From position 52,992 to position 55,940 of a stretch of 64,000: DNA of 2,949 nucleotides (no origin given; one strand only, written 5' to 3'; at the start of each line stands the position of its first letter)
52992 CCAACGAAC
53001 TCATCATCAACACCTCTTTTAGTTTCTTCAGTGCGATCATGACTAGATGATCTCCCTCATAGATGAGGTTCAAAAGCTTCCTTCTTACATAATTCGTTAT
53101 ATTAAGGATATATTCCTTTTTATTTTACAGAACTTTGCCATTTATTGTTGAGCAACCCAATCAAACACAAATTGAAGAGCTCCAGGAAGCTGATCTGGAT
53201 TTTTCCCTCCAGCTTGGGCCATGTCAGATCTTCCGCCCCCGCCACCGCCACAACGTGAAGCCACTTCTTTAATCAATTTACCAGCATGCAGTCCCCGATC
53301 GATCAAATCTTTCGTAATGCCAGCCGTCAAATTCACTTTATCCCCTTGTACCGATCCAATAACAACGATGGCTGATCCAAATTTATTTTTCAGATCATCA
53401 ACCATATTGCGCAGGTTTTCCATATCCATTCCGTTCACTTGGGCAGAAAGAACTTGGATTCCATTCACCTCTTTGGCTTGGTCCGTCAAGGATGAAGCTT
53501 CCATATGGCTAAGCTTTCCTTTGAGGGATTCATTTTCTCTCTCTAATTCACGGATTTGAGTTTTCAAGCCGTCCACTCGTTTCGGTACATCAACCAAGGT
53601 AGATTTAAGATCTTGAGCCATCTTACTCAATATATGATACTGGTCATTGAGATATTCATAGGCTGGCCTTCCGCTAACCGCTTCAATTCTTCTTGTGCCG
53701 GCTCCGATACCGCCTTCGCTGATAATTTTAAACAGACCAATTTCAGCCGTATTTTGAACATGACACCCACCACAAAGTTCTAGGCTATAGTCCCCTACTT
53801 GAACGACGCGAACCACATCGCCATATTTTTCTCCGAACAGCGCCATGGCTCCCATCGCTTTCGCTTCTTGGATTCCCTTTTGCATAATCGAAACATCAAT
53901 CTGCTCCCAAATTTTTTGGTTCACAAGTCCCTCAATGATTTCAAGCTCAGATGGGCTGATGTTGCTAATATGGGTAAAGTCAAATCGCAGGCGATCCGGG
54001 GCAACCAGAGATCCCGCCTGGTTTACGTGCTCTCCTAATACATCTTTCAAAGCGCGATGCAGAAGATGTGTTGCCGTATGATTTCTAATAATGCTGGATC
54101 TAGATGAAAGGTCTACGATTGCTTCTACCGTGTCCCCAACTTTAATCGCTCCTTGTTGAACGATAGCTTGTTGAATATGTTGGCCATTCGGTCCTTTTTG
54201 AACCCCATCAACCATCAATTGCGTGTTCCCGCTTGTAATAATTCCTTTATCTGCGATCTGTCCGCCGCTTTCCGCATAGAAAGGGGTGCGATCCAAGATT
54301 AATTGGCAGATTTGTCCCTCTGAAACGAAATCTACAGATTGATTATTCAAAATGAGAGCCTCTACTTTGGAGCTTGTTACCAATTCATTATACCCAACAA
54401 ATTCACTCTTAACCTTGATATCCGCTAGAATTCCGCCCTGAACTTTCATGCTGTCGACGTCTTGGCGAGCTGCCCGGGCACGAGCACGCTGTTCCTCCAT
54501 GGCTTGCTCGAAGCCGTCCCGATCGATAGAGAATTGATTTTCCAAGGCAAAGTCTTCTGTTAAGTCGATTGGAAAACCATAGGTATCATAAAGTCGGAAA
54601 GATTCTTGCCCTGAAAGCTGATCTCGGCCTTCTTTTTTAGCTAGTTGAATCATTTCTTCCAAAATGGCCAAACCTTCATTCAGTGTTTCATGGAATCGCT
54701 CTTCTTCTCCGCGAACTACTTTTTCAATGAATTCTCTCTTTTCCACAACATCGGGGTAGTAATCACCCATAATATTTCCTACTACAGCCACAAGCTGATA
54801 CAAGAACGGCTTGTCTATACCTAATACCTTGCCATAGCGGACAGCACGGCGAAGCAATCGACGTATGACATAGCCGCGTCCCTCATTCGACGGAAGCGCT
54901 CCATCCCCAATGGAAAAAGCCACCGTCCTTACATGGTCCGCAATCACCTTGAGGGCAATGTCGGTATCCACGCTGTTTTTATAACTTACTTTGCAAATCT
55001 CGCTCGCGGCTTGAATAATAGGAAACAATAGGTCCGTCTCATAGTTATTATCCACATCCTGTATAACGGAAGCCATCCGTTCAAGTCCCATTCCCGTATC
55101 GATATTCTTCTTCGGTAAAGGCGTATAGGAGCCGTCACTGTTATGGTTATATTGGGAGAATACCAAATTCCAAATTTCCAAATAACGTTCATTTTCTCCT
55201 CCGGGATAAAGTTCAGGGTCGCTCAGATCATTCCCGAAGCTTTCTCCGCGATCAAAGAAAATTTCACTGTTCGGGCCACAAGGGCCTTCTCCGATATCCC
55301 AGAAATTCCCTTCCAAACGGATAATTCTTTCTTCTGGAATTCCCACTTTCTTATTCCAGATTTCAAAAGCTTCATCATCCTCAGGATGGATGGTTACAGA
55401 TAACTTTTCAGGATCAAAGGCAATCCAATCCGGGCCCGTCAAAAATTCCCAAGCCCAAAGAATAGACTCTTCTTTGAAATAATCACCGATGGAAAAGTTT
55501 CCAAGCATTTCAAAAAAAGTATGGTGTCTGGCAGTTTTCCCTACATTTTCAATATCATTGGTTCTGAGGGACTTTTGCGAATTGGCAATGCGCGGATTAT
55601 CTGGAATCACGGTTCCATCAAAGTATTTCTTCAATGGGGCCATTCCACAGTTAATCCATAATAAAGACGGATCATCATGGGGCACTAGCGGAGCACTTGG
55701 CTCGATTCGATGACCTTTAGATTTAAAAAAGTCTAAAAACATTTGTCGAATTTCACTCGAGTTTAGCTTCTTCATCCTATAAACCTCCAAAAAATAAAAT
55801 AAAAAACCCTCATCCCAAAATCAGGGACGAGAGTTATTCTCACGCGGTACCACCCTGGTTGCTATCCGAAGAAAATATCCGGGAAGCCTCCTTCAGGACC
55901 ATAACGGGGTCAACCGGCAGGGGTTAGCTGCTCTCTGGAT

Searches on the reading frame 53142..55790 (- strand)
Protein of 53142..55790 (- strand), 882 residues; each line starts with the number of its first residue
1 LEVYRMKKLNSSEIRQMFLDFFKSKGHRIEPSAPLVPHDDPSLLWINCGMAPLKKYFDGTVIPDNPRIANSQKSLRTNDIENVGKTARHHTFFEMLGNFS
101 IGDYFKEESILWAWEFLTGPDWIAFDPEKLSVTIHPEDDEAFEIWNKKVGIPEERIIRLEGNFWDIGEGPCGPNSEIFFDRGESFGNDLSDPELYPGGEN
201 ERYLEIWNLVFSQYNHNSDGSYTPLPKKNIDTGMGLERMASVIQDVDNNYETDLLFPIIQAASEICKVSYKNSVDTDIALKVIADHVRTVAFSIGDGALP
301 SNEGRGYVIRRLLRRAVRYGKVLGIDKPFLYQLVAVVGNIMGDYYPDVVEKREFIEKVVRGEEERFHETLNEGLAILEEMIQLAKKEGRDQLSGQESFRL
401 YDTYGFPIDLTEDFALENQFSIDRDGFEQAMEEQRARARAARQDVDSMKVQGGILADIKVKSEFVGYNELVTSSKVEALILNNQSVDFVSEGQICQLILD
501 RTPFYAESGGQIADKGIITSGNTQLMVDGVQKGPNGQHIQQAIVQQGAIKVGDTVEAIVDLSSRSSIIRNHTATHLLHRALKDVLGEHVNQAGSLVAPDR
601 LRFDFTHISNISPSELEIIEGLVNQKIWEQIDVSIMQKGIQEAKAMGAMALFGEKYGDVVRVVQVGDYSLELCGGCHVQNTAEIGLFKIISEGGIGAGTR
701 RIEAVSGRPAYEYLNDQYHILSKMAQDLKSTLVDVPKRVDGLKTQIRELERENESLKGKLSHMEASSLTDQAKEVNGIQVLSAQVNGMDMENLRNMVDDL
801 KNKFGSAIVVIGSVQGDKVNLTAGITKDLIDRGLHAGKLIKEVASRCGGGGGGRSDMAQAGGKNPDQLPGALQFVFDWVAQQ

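Call 49: search_protein_families(library=pfam, proteins=[window:53142-55790:-], max_evalue=0.00001)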
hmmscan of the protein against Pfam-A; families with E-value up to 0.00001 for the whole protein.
window:53142-55790:- (882 aa): 3 families
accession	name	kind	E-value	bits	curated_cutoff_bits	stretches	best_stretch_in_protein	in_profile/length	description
PF01411.24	tRNA-synt_2c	-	3.6e-210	699.6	30.3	1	13-560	1-549/552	tRNA synthetases class II (A)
PF02272.25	DHHA1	-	2e-21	76.8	25.9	1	778-880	2-101/102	DHHA1 domain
PF07973.19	tRNA_SAD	-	1.6e-17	63.6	24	1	660-703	1-44/44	Threonyl and Alanyl tRNA synthetase second additional domain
